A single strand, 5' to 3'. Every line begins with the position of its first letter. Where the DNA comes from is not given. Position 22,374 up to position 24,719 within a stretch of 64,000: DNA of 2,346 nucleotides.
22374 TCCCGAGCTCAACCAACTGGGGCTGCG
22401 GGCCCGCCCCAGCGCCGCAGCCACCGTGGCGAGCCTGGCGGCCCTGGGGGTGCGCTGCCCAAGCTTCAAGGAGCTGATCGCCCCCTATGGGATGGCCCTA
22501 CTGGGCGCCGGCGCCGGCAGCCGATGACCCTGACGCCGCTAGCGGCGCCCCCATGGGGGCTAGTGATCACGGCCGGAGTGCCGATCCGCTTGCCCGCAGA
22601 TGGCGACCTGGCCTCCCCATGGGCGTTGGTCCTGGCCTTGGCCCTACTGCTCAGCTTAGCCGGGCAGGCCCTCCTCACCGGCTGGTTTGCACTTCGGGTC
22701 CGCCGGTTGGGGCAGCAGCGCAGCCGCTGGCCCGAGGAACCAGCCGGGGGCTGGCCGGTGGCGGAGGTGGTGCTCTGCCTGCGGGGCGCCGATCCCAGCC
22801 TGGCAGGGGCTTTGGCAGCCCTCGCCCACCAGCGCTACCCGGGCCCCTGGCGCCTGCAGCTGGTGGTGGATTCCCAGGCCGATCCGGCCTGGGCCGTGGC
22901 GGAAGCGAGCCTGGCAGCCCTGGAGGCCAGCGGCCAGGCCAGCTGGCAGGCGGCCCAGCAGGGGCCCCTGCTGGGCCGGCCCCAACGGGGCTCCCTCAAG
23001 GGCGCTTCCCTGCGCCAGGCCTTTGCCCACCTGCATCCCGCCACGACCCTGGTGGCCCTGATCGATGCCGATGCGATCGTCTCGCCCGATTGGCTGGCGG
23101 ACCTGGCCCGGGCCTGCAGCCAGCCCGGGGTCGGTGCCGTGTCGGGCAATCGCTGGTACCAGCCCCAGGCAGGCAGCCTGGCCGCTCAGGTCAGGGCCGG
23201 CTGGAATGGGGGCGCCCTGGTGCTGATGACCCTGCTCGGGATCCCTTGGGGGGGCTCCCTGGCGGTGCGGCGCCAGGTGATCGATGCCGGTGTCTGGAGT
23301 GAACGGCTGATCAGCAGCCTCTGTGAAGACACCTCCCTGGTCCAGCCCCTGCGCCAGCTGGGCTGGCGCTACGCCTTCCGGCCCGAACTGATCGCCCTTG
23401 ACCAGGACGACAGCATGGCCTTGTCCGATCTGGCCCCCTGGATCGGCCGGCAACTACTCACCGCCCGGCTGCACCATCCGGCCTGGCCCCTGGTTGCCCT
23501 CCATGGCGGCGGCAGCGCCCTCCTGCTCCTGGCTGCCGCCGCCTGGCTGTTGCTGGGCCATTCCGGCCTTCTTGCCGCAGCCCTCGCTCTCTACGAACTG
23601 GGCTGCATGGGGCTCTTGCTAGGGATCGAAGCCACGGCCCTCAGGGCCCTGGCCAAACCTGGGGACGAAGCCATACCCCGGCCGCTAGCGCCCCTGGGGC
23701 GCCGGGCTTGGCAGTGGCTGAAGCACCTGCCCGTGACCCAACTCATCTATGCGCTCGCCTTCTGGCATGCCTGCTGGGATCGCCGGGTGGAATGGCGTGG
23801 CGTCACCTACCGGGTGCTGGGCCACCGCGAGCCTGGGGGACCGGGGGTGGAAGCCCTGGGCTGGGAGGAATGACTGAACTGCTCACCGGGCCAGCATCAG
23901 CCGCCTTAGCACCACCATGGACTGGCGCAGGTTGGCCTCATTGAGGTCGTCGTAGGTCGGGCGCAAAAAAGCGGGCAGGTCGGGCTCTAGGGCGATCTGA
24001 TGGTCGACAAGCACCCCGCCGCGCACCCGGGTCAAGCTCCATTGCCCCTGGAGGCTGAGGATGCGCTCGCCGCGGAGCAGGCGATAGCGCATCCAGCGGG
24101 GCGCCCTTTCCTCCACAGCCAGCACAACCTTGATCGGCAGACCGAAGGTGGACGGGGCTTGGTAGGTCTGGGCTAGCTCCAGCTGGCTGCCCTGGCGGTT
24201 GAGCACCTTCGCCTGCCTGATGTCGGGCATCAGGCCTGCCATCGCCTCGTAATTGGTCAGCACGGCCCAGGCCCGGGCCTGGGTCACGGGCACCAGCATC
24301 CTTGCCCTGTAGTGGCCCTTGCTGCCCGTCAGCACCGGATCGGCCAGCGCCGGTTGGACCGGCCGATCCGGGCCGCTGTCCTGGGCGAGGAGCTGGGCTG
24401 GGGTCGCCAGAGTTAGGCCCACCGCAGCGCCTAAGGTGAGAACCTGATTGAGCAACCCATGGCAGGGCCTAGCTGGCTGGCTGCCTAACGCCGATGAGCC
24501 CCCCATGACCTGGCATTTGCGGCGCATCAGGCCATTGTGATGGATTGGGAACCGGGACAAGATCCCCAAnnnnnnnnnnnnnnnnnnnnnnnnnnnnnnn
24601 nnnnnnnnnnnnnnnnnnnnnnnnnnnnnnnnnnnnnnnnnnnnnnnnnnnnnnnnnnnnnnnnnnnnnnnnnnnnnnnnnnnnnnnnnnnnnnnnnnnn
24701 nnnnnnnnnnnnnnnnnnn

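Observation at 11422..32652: Candidate PKS-glycolipid biosynthesis and export locus with an unusual part list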

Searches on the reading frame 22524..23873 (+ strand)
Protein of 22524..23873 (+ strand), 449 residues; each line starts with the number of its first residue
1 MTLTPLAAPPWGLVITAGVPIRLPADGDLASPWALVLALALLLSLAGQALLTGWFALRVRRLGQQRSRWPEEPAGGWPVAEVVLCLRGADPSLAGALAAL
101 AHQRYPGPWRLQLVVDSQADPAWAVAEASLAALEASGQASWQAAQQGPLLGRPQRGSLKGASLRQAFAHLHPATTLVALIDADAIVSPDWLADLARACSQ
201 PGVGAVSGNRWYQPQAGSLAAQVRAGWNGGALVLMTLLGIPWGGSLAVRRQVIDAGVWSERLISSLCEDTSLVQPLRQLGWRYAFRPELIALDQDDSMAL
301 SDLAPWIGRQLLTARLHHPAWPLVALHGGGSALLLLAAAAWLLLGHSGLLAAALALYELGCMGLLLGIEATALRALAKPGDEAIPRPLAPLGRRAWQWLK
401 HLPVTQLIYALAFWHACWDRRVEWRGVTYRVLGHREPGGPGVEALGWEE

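Call 3: search_protein_families(library=pfam, proteins=[window:22524-23873:+], max_evalue=0.01)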
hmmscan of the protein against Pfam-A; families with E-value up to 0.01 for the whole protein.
window:22524-23873:+ (449 aa): 4 families
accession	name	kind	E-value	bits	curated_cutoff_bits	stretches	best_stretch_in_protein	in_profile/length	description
PF13506.12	Glyco_transf_21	-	4.5e-11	43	21.7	1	175-291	32-152/174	Glycosyl transferase family 21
PF13632.12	Glyco_trans_2_3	-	3.7e-07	30.6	27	1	177-287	2-117/198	Glycosyl transferase family group 2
PF13641.12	Glyco_tranf_2_3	-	3.9e-07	30.8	27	1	86-291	9-209/230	Glycosyltransferase like family 2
PF00535.33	Glycos_transf_2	-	1.3e-06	28.9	23.3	1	83-223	3-128/168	Glycosyl transferase family 2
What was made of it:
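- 22524..23873 (+): Membrane GT2 resembling GT21 (ceramide glucosyltransferase) and HpnI. Its start overlaps the PKS stop (ATGA). Pfam Glyco_transf_21 at 43 bits (cutoff 21.7) (call 3).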

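Call 5: search_protein_families(library=ncbifam, proteins=[window:22524-23873:+], max_evalue=0.001)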
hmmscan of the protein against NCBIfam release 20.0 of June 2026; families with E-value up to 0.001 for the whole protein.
window:22524-23873:+ (449 aa): 3 families
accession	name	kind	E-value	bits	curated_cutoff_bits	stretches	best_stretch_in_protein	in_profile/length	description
TIGR03472.1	HpnI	equivalog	3e-18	65.8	310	1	36-432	4-365/373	bacteriohopanetetrol glucosamine biosynthesis glycosyltransferase HpnI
TIGR03965.1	mycofact_glyco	equivalog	4.3e-07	29.2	280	1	173-378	154-355/467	mycofactocin biosynthesis glycosyltransferase MftF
TIGR03469.1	HpnB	hypoth_equivalog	0.0005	19.2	379.25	1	55-200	22-162/386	hopene-associated glycosyltransferase HpnB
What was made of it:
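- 14209..22527 (+): Single-module, fully reducing type I PKS: KS-AT-DH-(psiKR)-ER-KR-ACP-R. It has no loading module. Domains from Pfam and NCBIfam (calls 3, 5).
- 22524..23873 (+): NCBIfam HpnI at 3e-18 (call 5).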

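Call 32: search_solved_structures(query=window:22524-23873:+, max_evalue=1)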
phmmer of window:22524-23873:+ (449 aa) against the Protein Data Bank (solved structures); distinct sequences matched with E-value up to 1: 6.
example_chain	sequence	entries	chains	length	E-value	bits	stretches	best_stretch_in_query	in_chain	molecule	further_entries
26qf_A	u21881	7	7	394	0.0011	21.3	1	53-302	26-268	Ceramide glucosyltransferase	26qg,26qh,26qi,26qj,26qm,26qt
26qs_A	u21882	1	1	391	0.0012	21.3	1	53-302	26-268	Ceramide glucosyltransferase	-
5j32_A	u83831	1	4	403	0.75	12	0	124-185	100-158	3-isopropylmalate dehydrogenase 2, chloroplastic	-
3r8w_A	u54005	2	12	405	0.76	12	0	124-185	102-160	3-isopropylmalate dehydrogenase 2, chloroplastic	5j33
5j34_A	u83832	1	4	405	0.76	12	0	124-185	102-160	3-isopropylmalate dehydrogenase 2, chloroplastic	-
9my8_B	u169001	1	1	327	0.82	11.9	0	281-331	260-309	Glycoprotein D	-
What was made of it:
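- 22524..23873 (+): The only PDB relative is ceramide glucosyltransferase (call 32).
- On GT21 ceramide glucosyltransferase-like lipid GT: The only PDB hit is ceramide glucosyltransferase, at a weak 1e-3 (call 32).
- The GT2's only solved relative is ceramide glucosyltransferase (call 32).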

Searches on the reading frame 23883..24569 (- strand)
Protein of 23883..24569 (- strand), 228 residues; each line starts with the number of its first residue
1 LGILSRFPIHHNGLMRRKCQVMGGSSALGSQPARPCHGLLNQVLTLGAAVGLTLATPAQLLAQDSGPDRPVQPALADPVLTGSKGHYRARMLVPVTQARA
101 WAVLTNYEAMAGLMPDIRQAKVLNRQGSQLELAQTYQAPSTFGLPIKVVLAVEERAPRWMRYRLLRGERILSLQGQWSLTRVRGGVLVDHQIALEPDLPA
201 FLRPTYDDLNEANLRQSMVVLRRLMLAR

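Call 3: search_protein_families(library=pfam, proteins=[window:23883-24569:-], max_evalue=0.01)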
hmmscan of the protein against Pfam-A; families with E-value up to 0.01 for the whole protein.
window:23883-24569:- (228 aa): 2 families
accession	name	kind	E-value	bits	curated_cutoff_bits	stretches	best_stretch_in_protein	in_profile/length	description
PF10604.15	Polyketide_cyc2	-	4.9e-07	30.6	27.4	1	89-217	6-133/142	Polyketide cyclase / dehydrase and lipid transport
PF03364.25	Polyketide_cyc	-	1.4e-05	25.8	23.4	1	93-197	1-102/126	Polyketide cyclase / dehydrase and lipid transport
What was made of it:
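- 23883..24569 (-): Secreted SRPBCC/START-like lipid-binding protein. Pfam Polyketide_cyc2 at 30.6 bits (cutoff 27.4) (call 3).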

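Call 5: search_protein_families(library=ncbifam, proteins=[window:23883-24569:-], max_evalue=0.001)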
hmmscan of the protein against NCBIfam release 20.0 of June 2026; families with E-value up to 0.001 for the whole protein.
window:23883-24569:- (228 aa): 0 families

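Call 52: search_solved_structures(query=window:23883-24569:-, max_evalue=1)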
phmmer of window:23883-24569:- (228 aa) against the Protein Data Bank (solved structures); distinct sequences matched with E-value up to 1: 0.
